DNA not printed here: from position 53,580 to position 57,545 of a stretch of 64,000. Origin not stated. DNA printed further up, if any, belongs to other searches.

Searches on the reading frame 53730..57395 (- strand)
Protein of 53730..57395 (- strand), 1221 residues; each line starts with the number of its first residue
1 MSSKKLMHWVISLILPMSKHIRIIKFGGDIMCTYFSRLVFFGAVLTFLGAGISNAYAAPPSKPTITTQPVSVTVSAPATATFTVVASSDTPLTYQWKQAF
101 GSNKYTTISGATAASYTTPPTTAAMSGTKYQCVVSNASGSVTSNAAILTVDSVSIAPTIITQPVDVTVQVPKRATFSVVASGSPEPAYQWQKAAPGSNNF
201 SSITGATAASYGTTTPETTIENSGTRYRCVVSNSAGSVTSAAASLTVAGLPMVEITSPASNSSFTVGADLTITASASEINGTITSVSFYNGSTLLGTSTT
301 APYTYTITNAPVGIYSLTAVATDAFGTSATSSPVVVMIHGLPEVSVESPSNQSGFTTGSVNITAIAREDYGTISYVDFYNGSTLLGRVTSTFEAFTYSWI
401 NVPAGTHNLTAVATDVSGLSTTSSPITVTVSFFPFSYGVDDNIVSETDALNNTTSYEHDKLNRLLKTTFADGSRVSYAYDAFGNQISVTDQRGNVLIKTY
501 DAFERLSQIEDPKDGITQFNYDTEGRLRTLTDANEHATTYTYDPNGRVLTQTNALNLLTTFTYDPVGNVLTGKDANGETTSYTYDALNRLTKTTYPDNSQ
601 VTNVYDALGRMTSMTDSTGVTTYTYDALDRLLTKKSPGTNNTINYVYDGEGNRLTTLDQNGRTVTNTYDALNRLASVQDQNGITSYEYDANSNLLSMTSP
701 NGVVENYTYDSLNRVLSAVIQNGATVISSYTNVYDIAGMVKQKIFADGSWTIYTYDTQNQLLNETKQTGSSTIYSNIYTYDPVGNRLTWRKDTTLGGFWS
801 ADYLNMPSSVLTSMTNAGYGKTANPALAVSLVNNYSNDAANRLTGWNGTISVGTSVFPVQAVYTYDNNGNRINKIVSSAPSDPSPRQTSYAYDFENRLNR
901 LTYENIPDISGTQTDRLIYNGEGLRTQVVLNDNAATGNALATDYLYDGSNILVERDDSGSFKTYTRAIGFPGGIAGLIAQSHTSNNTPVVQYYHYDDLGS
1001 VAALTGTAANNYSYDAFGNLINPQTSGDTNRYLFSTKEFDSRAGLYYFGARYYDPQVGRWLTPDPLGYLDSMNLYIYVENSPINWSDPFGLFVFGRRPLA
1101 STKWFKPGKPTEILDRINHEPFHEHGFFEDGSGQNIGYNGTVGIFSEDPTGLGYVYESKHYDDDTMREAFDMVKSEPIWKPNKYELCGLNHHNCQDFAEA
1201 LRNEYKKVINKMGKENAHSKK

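Call 57: search_protein_families(library=pfam, proteins=[window:53730-57395:-], max_evalue=0.00001)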
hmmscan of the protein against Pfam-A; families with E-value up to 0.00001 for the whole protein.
window:53730-57395:- (1221 aa): 5 families
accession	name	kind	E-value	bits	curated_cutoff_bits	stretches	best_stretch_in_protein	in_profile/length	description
PF05593.20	RHS_repeat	-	3.4e-55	183.9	22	3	563-598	1-36/38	RHS Repeat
PF17957.7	Big_7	-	1.2e-25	90.3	24.1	2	251-319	1-70/70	Bacterial Ig domain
PF13927.12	Ig_3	-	2.3e-13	50.9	30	1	157-233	2-78/78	Immunoglobulin domain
PF07679.22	I-set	-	2.4e-11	44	23.7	1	157-247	1-90/90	Immunoglobulin I-set domain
PF13895.12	Ig_2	-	1e-06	29.3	27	0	180-247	23-79/79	Immunoglobulin domain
